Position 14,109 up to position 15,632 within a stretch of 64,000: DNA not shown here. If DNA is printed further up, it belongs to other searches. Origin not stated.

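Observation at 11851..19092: Candidate 'proline-peptide utilization locus': TBDR + S28 prolyl peptidase + amidohydrolase + cyclophilin under a divergent AraC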

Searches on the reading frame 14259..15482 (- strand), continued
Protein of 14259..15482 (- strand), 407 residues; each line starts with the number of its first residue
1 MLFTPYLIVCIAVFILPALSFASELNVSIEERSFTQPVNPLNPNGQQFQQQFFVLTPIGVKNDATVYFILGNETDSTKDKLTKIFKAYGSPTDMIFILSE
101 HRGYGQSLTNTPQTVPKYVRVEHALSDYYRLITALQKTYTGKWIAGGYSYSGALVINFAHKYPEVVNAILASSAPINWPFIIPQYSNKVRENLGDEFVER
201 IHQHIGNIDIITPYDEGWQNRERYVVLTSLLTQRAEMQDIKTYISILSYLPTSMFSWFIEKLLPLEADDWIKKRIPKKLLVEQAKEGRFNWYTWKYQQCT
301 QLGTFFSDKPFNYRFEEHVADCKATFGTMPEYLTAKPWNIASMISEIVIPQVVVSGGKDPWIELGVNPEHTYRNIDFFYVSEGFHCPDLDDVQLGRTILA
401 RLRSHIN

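Call 23: find_encoding_contigs(protein=P0013, flank=10000, max_places=1)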
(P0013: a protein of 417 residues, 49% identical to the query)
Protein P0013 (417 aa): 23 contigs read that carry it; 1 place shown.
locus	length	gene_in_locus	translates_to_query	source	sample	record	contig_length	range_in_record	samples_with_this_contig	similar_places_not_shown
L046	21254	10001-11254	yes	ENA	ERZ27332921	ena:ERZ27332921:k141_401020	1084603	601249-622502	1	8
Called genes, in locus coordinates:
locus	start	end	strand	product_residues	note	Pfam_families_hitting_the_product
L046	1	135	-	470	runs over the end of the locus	PF00067:p450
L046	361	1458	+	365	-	PF12625:Arabinose_bd, PF12833:HTH_18, PF00165:HTH_AraC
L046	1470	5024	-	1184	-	PF27051:TamB_N, PF04357:TamB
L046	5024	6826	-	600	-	PF01103:Omp85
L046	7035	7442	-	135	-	-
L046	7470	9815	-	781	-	PF07715:Plug, PF00593:TonB_dep_Rec_b-barrel, PF14905:OMP_b-brl_3 (weak)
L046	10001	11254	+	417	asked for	PF05577:Peptidase_S28, PF12146:Hydrolase_4, PF00561:Abhydrolase_1 (weak), PF12697:Abhydrolase_6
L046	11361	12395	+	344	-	PF00165:HTH_AraC (weak), PF12833:HTH_18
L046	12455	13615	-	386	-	PF01321:Creatinase_N, PF00557:Peptidase_M24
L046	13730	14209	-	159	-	PF13404:HTH_AsnC-type, PF13412:HTH_24, PF01037:AsnC_trans_reg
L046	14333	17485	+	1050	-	PF14850:Pro_dh-DNA_bdg, PF01619:Pro_dh, PF00171:Aldedh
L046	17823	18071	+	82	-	PF01402:RHH_1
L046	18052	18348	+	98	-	PF05016:ParE_toxin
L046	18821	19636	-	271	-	PF00378:ECH_1, PF16113:ECH_2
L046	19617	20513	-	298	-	PF00126:HTH_1, PF03466:LysR_substrate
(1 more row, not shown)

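Call 24: find_encoding_contigs(protein=P0014, flank=10000, max_places=1)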
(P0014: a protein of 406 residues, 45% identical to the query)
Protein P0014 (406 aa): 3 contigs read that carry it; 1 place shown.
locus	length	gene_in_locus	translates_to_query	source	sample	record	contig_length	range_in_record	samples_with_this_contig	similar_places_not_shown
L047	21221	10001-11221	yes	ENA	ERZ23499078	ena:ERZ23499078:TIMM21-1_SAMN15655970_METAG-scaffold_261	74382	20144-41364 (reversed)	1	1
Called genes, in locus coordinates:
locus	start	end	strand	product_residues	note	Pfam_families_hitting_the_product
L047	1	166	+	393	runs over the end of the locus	PF00890:FAD_binding_2, PF01266:DAO (weak), PF03486:HI0933_like, PF07992:Pyr_redox_2, PF12831:FAD_oxidored, PF13450:NAD_binding_8 (weak), PF13738:Pyr_redox_3 (weak), PF22780:HI0933_like_1st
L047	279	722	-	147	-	PF12802:MarR_2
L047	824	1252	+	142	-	-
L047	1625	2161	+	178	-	-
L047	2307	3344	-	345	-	PF12625:Arabinose_bd, PF00165:HTH_AraC (faint), PF12833:HTH_18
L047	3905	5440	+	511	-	PF01979:Amidohydro_1, PF07969:Amidohydro_3 (weak)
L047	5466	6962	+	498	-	PF00474:SSF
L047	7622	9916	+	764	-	PF07715:Plug, PF00593:TonB_dep_Rec_b-barrel, PF25183:OMP_b-brl_4 (weak)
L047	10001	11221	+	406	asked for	PF05577:Peptidase_S28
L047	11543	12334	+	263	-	-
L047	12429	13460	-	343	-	PF00487:FA_desaturase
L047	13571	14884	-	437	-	PF06980:DUF1302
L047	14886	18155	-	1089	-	PF03176:MMPL, PF00873:ACR_tran (faint), PF02460:Patched (weak), PF12349:Sterol-sensing, PF03176:MMPL, PF07044:DUF1329 (weak), PF17131:TP_0789-like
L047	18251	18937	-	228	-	PF13417:GST_N_3, PF02798:GST_N, PF13409:GST_N_2, PF00043:GST_C, PF13410:GST_C_2 (weak)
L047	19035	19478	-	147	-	PF01047:MarR (weak), PF12802:MarR_2 (weak)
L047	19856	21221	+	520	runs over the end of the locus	PF00990:GGDEF, PF00563:EAL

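Call 25: find_encoding_contigs(protein=P0018, flank=10000, max_places=1)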
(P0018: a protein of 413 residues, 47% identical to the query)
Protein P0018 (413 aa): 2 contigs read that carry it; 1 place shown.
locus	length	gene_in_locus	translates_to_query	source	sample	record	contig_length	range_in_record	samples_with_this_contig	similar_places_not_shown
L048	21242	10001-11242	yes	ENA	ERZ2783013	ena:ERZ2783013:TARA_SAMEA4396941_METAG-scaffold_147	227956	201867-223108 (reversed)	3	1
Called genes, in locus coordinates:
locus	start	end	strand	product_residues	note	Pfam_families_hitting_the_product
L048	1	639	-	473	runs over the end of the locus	PF01636:APH (faint)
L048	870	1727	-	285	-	PF04116:FA_hydroxylase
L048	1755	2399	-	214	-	PF00440:TetR_N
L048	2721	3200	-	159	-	PF13404:HTH_AsnC-type, PF13412:HTH_24, PF01037:AsnC_trans_reg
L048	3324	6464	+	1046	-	PF18327:PRODH (weak), PF14850:Pro_dh-DNA_bdg, PF01619:Pro_dh, PF00171:Aldedh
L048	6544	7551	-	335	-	PF00165:HTH_AraC (weak), PF12833:HTH_18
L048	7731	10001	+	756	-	PF07715:Plug, PF00593:TonB_dep_Rec_b-barrel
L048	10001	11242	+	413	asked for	PF05576:Peptidase_S37 (weak), PF05577:Peptidase_S28, PF00561:Abhydrolase_1, PF12146:Hydrolase_4, PF12697:Abhydrolase_6 (weak), PF05577:Peptidase_S28 (weak)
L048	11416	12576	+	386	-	PF01321:Creatinase_N, PF00557:Peptidase_M24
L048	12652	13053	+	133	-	-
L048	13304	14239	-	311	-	PF00165:HTH_AraC (faint), PF12833:HTH_18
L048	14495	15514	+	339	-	PF00702:Hydrolase (weak), PF12710:HAD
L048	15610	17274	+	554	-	PF00884:Sulfatase, PF14707:Sulfatase_C (weak)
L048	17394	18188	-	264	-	PF00106:adh_short, PF13561:adh_short_C2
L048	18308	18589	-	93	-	-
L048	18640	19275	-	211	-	PF01852:START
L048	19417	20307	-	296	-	PF10118:Metal_hydrol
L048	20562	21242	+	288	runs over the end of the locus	PF12625:Arabinose_bd, PF12833:HTH_18, PF00165:HTH_AraC (weak)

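Call 51: search_protein_families(library=ncbifam, proteins=[L002:11213-12382:+, L021:8751-9917:+, L048:11416-12576:+, L004:11234-12448:+, L047:3905-5440:+], max_evalue=1e-10)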
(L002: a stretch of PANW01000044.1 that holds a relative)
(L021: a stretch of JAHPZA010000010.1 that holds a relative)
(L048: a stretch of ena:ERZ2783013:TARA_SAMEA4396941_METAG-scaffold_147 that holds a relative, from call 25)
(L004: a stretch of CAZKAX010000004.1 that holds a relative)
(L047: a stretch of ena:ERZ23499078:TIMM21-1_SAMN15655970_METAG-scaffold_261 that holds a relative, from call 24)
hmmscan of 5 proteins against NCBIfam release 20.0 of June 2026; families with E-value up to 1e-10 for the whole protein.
L002:11213-12382:+ (389 aa): 5 families
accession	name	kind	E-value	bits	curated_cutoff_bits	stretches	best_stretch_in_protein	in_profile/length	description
NF040821.1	dipep_PepQ_Arch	equivalog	4.1e-37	128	630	1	18-376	2-342/346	Xaa-Pro dipeptidase PepQ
NF007310.0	PRK09795.1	equivalog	3.7e-21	75.4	393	1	136-375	116-351/361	aminopeptidase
NF038259.1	ectoine_DoeA_2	exception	1.8e-15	56.6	575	1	13-368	12-372/386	ectoine hydrolase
TIGR02993.1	ectoine_eutD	equivalog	1.2e-14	54.3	613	0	140-378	151-386/391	ectoine hydrolase DoeA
NF011174.0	PRK14576.1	subfamily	9.8e-13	47.7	487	0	140-374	170-396/405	putative endopeptidase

L021:8751-9917:+ (388 aa): 9 families
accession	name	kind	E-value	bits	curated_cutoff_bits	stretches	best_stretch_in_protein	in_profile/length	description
NF040821.1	dipep_PepQ_Arch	equivalog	9.4e-43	146.5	630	1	20-381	2-345/346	Xaa-Pro dipeptidase PepQ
NF007310.0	PRK09795.1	equivalog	2.3e-27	95.8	393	1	137-375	115-349/361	aminopeptidase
NF038259.1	ectoine_DoeA_2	exception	8.8e-22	77.3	575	1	15-374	12-376/386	ectoine hydrolase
NF011174.0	PRK14576.1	subfamily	8.3e-18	64.4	487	1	133-380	159-400/405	putative endopeptidase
NF011173.0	PRK14575.1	equivalog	9.4e-17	61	850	1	140-381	169-402/406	putative peptidase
NF011720.0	PRK15173.1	subfamily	4e-16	58.9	420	1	140-381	106-339/343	peptidase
NF008131.0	PRK10879.1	equivalog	3e-14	52.6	465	0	279-375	317-418/438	Xaa-Pro aminopeptidase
TIGR00500.1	met_pdase_I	equivalog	8e-13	48.5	171.35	1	227-350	78-203/247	type I methionyl aminopeptidase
TIGR02993.1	ectoine_eutD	equivalog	1.9e-12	47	613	0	13-68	7-62/391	ectoine hydrolase DoeA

L048:11416-12576:+ (386 aa): 3 families
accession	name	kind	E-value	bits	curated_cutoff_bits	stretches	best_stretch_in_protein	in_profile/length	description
NF040821.1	dipep_PepQ_Arch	equivalog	7.8e-33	113.9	630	1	18-375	2-341/346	Xaa-Pro dipeptidase PepQ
NF007310.0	PRK09795.1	equivalog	1.6e-21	76.6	393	1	141-379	121-355/361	aminopeptidase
NF038259.1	ectoine_DoeA_2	exception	2.4e-15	56.1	575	1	13-372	12-376/386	ectoine hydrolase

L004:11234-12448:+ (404 aa): 1 family
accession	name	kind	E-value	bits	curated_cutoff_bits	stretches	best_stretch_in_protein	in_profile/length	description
NF051886.1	XaaProDiPepCaul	equivalog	9.9e-61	205.9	500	1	4-398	1-394/398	Xaa-Pro dipeptidase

L047:3905-5440:+ (511 aa): 11 families
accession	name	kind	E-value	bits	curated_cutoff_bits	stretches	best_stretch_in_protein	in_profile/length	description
NF051886.1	XaaProDiPepCaul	equivalog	1.4e-68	231.7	500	1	99-503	15-396/398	Xaa-Pro dipeptidase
NF006056.0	PRK08204.1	subfamily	1.3e-15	57.2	391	0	84-151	6-69/449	hypothetical protein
NF006055.0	PRK08203.1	equivalog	6.3e-13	48.1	532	0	89-152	13-74/455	8-oxoguanine deaminase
NF005557.0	PRK07228.1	equivalog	2e-12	46.5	522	0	83-152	3-68/445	5'-deoxyadenosine deaminase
NF004701.0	PRK06038.1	equivalog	3e-12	46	609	0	82-149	5-66/432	N-ethylammeline chlorohydrolase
TIGR00221.1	nagA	equivalog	3.9e-12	45.8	225.65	0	432-483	318-369/380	N-acetylglucosamine-6-phosphate deacetylase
TIGR01224.1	hutI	equivalog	4e-12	45.6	298.15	0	101-149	2-49/377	imidazolonepropionase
NF006549.0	PRK09045.1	equivalog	5e-12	45.2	540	0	444-481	342-379/444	TRZ/ATZ family hydrolase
NF011990.0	PRK15446.2-6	subfamily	8.6e-12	44.4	233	0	446-486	329-369/390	alpha-D-ribose 1-methylphosphonate 5-triphosphate diphosphatase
NF006689.0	PRK09237.1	equivalog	3.1e-11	42.5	371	0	84-153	6-70/383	amidohydrolase/deacetylase family metallohydrolase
NF006679.0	PRK09228.1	subfamily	8.2e-11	41.3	351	0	94-151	23-81/433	guanine deaminase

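Call 52: search_solved_structures(query=L048:11416-12576:+, max_evalue=1e-10)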
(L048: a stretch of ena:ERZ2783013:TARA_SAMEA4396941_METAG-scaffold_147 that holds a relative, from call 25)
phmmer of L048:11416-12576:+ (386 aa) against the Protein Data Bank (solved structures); distinct sequences matched with E-value up to 1e-10: 19.
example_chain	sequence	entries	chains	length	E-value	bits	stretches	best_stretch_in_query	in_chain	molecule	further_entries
1pv9_A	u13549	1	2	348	1.2e-31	113.4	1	18-376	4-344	Xaa-Pro dipeptidase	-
1wy2_A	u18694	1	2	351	8e-29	104.1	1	96-376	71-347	Xaa-Pro dipeptidase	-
1wn1_A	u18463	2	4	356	3.4e-28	102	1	18-378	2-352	dipeptidase | 356aa long hypothetical dipeptidase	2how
4ege_A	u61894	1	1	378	3.1e-27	98.8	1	44-379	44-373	Dipeptidase PepE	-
3q6d_A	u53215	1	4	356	3e-25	92.3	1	137-379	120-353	Proline dipeptidase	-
7n02_A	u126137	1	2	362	8.2e-25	90.9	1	18-375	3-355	Aminopeptidase P family protein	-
4zng_C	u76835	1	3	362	1.1e-24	90.4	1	18-375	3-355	Prolidase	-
7k3u_A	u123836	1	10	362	7.8e-24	87.6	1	18-375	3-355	Aminopeptidase P family protein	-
6xmr_A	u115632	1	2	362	2e-23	86.3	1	18-375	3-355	Aminopeptidase P family protein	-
4rgz_A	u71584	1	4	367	8.4e-23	84.2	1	35-379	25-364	Xaa-Pro aminopeptidase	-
4fkc_A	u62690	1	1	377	9.1e-23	84.1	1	35-379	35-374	Xaa-Pro aminopeptidase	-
5cdl_A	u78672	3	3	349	2.6e-22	82.6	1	212-374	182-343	Proline dipeptidase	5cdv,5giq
5giu_A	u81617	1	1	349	2.7e-22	82.6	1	212-374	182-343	Proline dipeptidase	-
5cnx_A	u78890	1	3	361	1e-19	74.1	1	141-379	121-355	Aminopeptidase YpdF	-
5cik_A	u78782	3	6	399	6.6e-19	71.4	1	13-374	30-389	Proline dipeptidase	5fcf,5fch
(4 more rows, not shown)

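Call 53: predict_structure(alignment_id=A1)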
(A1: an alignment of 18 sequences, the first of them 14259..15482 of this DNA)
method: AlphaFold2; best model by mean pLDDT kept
length: 407 residues; sequences in the alignment: 18
mean_pLDDT: 90.9   pTM: 0.89
mean pLDDT of the five models: 90.9, 90.4, 89.6, 89.2, 88.5
residues with pLDDT >= 90: 317; 70-90: 65; 50-70: 11; < 50: 14
segments of 3 or more residues with pLDDT < 50: 1-4, 14-23
pLDDT, mean of each block of 10 residues (from residue 1): 50 46 74 97 94 97 98 94 97 97 93 88 97 98 98 98 98 95 94 96 94 87 92 92 96 95 83 79 87 92 87 88 91 92 96 97 94 95 96 98 95
secondary structure, 60 per line:
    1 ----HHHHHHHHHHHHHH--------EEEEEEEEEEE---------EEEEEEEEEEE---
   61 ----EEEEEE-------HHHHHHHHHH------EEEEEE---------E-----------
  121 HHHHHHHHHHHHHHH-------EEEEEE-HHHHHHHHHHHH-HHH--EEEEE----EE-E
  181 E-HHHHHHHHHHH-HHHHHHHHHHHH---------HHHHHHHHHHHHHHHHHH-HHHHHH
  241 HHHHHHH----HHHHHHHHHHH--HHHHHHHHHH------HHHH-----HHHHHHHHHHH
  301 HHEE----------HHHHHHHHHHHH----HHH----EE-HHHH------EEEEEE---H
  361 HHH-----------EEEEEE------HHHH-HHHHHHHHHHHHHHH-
elements in order: H5-18 E27-37 E47-57 E65-70 H78-87 E94-99 H121-135 E143-148 H150-161 E168-172 H183-193 H195-206 H216-233 H235-247 H252-262 H265-274 H281-284 H290-302 H315-326 H341-344 E351-356 H360-363 E375-380 H387-390 H392-406

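Call 57: fold_search(model_id=the predicted structure, library=pdb)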
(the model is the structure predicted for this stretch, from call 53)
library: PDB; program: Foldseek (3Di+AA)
matches with E <= 10: 1952; with E <= 0.001: 1571
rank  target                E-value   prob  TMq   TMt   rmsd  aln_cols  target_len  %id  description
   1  7wab_A                4.7e-16  1.00  0.67  0.58   6.2       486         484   15  Crystal structure of the prolyl endoprotease, PEP, from Aspergillus niger (released 2022-01-12)
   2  8b57_A                5.3e-16  1.00  0.68  0.58   6.2       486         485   16  Structure of prolyl endoprotease from Aspergillus niger CBS 109712 (released 2023-12-20)
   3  3n2z_B                5.9e-16  1.00  0.68  0.63   6.0       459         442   21  The Structure of Human Prolylcarboxypeptidase at 2.80 Angstroms Resolution (released 2010-07-07)
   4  8bbx_A                1.3e-15  1.00  0.66  0.57   6.2       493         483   15  Structure of prolyl endoprotease from Aspergillus niger CBS 109712 in space group C222(1) (released 2023-12-20)
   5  3jyh_A                1.3e-15  1.00  0.67  0.61   5.5       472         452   18  Human dipeptidyl peptidase DPP7 (released 2009-10-13)
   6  8bbx_B                1.5e-15  1.00  0.68  0.58   6.0       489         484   15  Structure of prolyl endoprotease from Aspergillus niger CBS 109712 in space group C222(1) (released 2023-12-20)
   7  3jyh_D                4.4e-15  1.00  0.68  0.63   5.2       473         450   17  Human dipeptidyl peptidase DPP7 (released 2009-10-13)
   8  3jyh_C                1.9e-14  1.00  0.71  0.64   4.8       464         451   17  Human dipeptidyl peptidase DPP7 (released 2009-10-13)
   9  3n0t_D                2.5e-14  1.00  0.67  0.61   5.4       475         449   17  Human dipeptidil peptidase DPP7 complexed with inhibitor GSK237826A (released 2010-07-21)
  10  4ebb_B                2.7e-14  1.00  0.65  0.60   5.6       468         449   18  Structure of DPP2 (released 2012-09-19)
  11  8jgn_A                4.7e-11  1.00  0.62  0.57   9.8       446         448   12  Cryo-EM structure of alpha/beta hydrolase DANGEROUS MIX 3 (DM3) forms compartmentalized hexamer structure (released 2024-12-25)
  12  8jgm_A                6.5e-11  1.00  0.59  0.55   8.8       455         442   14  Cryo-EM sturcutre of DANGEROUS MIX 3 (DM3) from Hohenlieth (Hh-0) (released 2024-12-25)
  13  3wmr_A                1.3e-10  1.00  0.42  0.55  11.1       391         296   12  Crystal structure of VinJ (released 2014-02-05)
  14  6eic_B                1.5e-10  1.00  0.43  0.60   9.3       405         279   12  Crystal structure of Rv0183, a Monoglyceride Lipase from Mycobacterium Tuberculosis (released 2018-06-27)
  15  6khk_A                2.5e-10  1.00  0.40  0.50  12.0       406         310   15  Lipase (Closed form) (released 2020-07-22)
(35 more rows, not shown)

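Call 67: search_protein_families(library=pfam, proteins=[L044:5529-6659:+])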
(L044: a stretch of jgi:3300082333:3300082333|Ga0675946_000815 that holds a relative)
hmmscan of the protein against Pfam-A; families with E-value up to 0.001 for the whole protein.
L044:5529-6659:+ (376 aa): 3 families
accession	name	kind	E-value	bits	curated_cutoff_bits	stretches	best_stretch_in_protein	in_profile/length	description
PF00561.26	Abhydrolase_1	-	1.3e-14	54.9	25.8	1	106-189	17-102/245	alpha/beta hydrolase fold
PF12146.15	Hydrolase_4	-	3.2e-13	50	27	1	93-318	8-202/239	Serine aminopeptidase, S33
PF12697.13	Abhydrolase_6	-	1.1e-11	46.3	26.3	1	95-359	4-216/217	Alpha/beta hydrolase family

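Call 84: search_protein_families(library=pfam, proteins=[L041:7385-8593:+, L042:11310-12074:-, L042:15518-15952:+, L048:12652-13053:+, L012:11224-11628:+])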
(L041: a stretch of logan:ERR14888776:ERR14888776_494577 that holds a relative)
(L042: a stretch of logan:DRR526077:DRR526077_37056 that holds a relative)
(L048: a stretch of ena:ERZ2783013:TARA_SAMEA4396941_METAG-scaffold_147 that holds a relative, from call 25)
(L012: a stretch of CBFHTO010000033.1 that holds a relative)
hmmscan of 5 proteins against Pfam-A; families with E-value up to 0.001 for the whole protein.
L041:7385-8593:+ (403 aa): 1 family
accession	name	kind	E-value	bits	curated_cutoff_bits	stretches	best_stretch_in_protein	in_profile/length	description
PF00474.23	SSF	-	4.4e-95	319.4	22.8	1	34-403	1-377/406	Sodium:solute symporter family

L042:11310-12074:- (254 aa): 0 families

L042:15518-15952:+ (144 aa): 0 families

L048:12652-13053:+ (133 aa): 0 families

L012:11224-11628:+ (134 aa): 0 families

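Call 85: search_protein_families(library=ncbifam, proteins=[L041:7385-8593:+, L042:14022-15509:+, L047:5466-6962:+], max_evalue=1e-20)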
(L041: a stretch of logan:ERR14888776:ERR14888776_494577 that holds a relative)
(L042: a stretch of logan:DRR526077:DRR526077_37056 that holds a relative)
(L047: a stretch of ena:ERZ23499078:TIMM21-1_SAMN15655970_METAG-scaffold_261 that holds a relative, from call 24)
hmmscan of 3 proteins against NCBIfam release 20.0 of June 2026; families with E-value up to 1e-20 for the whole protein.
L041:7385-8593:+ (403 aa): 7 families
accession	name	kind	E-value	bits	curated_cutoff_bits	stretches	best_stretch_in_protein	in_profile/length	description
TIGR02121.1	Na_Pro_sym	equivalog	4.8e-190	632.4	515.5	1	5-403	3-401/488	sodium/proline symporter PutP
NF011948.0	PRK15419.1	equivalog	1.2e-141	473.1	955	1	6-403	8-408/502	sodium/proline symporter PutP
TIGR00813.1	sss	superfamily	1.8e-83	280.9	184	1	34-402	1-381/411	sodium/solute symporter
TIGR02119.1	panF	equivalog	3e-56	191.4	328.05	1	5-392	3-390/471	sodium/pantothenate symporter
TIGR03648.1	Na_symport_lg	subfamily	6.6e-31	107.3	320.75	0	8-281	4-282/547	VC_2705 family sodium/solute symporter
NF007790.0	PRK10484.1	equivalog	2.7e-24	85.9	401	1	5-385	5-394/527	solute:sodium symporter family transporter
NF006903.2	PRK09395.1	subfamily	1.5e-22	79.7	750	1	6-385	38-423/552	cation/acetate symporter ActP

L042:14022-15509:+ (495 aa): 9 families
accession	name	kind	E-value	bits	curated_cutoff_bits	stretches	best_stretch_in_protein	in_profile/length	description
TIGR02121.1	Na_Pro_sym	equivalog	2.2e-212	706.1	515.5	1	5-492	3-485/488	sodium/proline symporter PutP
NF011948.0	PRK15419.1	equivalog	1.8e-161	538.4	955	1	7-489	9-486/502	sodium/proline symporter PutP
TIGR00813.1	sss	superfamily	2.2e-96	323.5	184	1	34-432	1-411/411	sodium/solute symporter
TIGR02119.1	panF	equivalog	2.3e-63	214.9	328.05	1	5-477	3-469/471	sodium/pantothenate symporter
TIGR03648.1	Na_symport_lg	subfamily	2.9e-43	148.2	320.75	1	320-489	361-543/547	VC_2705 family sodium/solute symporter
NF006903.2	PRK09395.1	subfamily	6.5e-28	97.4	750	1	7-478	39-523/552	cation/acetate symporter ActP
NF007790.0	PRK10484.1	equivalog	7.8e-26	91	401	1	3-443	3-455/527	solute:sodium symporter family transporter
NF009135.0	PRK12488.1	subfamily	4.9e-24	84.8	850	1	11-440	40-476/549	cation/acetate symporter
TIGR02711.1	symport_actP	equivalog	1.2e-23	83.7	1099.25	1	7-447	36-483/549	cation/acetate symporter ActP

L047:5466-6962:+ (498 aa): 10 families
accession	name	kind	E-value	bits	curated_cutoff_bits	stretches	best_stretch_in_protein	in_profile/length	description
TIGR02121.1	Na_Pro_sym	equivalog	2.2e-210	699.5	515.5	1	5-493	3-486/488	sodium/proline symporter PutP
NF011948.0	PRK15419.1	equivalog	2.1e-155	518.4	955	1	6-488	8-485/502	sodium/proline symporter PutP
TIGR00813.1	sss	superfamily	2e-96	323.6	184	1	34-432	1-411/411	sodium/solute symporter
TIGR02119.1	panF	equivalog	1.8e-60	205.3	328.05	1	6-476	4-468/471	sodium/pantothenate symporter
TIGR03648.1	Na_symport_lg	subfamily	1.7e-38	132.4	320.75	0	321-488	362-542/547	VC_2705 family sodium/solute symporter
NF006903.2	PRK09395.1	subfamily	1.9e-29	102.5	750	1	13-446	45-485/552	cation/acetate symporter ActP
NF009135.0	PRK12488.1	subfamily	6.9e-26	90.9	850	1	13-440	42-476/549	cation/acetate symporter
NF007790.0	PRK10484.1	equivalog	1.1e-24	87.2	401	1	3-439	3-451/527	solute:sodium symporter family transporter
TIGR02711.1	symport_actP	equivalog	4.4e-24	85.1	1099.25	1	15-452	44-488/549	cation/acetate symporter ActP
NF058657.1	MncbAcdTpMctC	equivalog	2.6e-21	75.7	670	1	17-449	20-463/527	monocarboxylic acid transporter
